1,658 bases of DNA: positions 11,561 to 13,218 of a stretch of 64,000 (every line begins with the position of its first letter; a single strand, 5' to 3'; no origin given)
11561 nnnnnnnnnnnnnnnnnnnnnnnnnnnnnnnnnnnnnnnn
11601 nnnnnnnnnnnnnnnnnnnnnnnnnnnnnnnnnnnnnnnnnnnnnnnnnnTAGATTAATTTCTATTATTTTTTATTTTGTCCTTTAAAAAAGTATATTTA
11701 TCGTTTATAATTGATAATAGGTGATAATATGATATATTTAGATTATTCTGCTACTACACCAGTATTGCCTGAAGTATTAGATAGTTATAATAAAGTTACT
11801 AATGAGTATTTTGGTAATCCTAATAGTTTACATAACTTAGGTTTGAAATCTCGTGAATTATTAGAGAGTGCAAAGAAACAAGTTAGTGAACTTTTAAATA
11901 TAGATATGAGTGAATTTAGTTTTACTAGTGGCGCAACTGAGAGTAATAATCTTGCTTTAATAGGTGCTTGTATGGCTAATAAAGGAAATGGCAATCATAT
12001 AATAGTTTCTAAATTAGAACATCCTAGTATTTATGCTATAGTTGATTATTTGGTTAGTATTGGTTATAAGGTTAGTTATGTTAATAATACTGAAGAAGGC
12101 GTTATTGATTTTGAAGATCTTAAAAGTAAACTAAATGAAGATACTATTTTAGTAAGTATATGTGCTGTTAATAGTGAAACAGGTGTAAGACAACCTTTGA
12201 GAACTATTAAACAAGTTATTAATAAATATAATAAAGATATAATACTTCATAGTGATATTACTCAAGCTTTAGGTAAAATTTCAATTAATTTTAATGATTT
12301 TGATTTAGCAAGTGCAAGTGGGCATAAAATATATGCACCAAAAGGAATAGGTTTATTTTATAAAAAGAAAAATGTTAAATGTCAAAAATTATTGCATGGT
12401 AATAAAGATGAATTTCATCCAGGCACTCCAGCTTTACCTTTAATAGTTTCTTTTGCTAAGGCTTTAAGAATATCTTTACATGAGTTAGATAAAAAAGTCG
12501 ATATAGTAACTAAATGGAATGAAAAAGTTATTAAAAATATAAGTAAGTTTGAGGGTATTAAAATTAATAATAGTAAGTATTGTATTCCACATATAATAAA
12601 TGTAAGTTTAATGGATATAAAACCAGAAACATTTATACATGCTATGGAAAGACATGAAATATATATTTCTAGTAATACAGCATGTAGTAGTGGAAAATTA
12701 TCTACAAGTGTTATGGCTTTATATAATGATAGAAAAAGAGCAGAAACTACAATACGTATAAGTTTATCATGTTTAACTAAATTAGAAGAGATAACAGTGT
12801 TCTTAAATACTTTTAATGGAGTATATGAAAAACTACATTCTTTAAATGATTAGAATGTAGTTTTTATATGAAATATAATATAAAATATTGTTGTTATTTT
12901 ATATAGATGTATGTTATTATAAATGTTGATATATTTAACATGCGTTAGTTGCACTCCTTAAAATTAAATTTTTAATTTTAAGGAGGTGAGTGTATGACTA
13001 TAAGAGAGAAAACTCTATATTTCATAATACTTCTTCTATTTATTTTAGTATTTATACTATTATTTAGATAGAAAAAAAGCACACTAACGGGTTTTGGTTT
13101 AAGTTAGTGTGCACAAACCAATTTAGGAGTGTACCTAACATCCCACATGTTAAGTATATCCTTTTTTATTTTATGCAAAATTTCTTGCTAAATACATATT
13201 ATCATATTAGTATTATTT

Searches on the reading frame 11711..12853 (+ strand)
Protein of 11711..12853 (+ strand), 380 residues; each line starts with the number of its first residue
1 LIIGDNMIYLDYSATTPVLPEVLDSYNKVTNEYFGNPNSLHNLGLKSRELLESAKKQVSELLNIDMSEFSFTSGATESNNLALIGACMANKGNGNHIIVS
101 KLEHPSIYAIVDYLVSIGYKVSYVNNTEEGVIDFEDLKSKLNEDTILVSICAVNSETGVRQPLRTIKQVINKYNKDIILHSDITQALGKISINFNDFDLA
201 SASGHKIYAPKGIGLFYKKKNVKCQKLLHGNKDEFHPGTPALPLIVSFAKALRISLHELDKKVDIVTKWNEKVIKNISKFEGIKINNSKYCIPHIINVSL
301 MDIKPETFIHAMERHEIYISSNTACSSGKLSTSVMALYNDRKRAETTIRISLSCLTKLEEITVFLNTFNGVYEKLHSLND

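Call 56: search_protein_families(library=pfam, proteins=[window:11711-12853:+])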
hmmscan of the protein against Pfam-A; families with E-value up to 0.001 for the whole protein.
window:11711-12853:+ (380 aa): 1 family
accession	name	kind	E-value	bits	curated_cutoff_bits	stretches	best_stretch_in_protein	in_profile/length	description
PF00266.25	Aminotran_5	-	1.4e-62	212.2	21.5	1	8-363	1-370/371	Aminotransferase class-V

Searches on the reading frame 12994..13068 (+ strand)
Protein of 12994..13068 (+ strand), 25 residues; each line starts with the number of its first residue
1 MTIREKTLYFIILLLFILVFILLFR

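Call 34: search_protein_families(library=pfam, max_evalue=10, proteins=[window:12994-13068:+])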
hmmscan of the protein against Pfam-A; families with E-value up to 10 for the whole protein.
seq(25 aa): 0 families

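Call 35: search_protein_families(library=ncbifam, max_evalue=10, proteins=[window:12994-13068:+])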
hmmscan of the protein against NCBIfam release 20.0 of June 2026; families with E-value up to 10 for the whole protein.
seq(25 aa): 0 families
